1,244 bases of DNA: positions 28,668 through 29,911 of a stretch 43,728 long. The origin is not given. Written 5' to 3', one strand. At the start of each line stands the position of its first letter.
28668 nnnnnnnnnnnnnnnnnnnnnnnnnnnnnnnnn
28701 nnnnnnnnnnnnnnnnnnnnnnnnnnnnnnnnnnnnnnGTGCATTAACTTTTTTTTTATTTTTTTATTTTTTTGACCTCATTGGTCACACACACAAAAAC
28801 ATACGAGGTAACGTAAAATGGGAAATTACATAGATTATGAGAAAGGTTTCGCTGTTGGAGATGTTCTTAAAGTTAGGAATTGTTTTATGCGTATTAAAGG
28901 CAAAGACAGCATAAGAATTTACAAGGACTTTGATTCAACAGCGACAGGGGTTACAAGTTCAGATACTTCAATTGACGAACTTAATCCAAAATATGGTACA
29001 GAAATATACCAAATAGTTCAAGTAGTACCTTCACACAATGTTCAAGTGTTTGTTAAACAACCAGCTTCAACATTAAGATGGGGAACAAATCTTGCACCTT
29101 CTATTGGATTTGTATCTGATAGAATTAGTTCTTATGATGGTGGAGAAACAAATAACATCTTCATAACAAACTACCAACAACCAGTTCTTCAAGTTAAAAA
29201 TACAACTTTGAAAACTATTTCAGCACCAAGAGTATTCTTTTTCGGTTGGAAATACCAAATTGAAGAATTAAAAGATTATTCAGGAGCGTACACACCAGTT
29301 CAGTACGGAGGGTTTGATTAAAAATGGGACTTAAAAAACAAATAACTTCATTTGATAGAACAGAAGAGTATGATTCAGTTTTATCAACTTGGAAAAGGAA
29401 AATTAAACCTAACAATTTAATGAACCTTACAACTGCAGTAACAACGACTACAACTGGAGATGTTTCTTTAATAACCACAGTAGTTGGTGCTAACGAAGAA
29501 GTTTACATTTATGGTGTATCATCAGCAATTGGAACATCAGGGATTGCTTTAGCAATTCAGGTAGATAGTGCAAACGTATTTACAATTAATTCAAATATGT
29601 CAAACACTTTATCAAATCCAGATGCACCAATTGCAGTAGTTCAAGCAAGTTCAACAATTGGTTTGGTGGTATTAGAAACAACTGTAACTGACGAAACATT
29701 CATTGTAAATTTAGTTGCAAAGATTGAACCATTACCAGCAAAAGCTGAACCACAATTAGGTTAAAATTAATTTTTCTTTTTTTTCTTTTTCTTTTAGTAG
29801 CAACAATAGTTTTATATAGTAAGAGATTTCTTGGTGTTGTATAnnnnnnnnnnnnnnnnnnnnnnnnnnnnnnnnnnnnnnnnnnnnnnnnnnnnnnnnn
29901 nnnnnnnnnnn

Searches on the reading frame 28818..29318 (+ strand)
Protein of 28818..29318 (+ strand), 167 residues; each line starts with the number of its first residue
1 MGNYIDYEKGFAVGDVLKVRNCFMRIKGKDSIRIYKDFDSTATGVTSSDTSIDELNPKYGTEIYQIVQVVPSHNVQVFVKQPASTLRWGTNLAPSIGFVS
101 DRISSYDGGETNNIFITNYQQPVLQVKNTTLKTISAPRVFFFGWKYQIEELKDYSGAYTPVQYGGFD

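Call 21: search_protein_families(library=pfam, proteins=[window:28818-29318:+], max_evalue=0.05)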
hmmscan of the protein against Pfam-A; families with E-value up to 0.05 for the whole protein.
window:28818-29318:+ (167 aa): 0 families

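Call 39: search_protein_families(library=phrogs, proteins=[window:28818-29318:+], max_evalue=0.1)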
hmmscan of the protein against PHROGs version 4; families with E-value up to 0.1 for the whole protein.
window:28818-29318:+ (167 aa): 0 families

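Call 49: search_solved_structures(query=window:28818-29318:+, max_evalue=10)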
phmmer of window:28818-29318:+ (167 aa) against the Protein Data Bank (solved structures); distinct sequences matched with E-value up to 10: 2.
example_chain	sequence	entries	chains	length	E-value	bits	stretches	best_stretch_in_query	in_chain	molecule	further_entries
3goz_A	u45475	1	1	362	0.11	15.5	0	31-75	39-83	Leucine-rich repeat-containing protein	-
3fnb_A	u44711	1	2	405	0.21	14.5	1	61-152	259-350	Acylaminoacyl peptidase SMU_737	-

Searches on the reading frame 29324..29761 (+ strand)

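Call 21: search_protein_families(library=pfam, proteins=[window:29324-29761:+], max_evalue=0.05)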
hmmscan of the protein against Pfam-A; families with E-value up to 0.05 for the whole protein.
window:29324-29761:+ (146 aa): 0 families

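Call 39: search_protein_families(library=phrogs, proteins=[window:29324-29761:+], max_evalue=0.1)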
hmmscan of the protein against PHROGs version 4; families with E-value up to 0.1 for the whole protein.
window:29324-29761:+ (146 aa): 1 family
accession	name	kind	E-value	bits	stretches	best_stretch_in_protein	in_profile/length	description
phrog_26530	-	unknown function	0.038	15.1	1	42-94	33-86/103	-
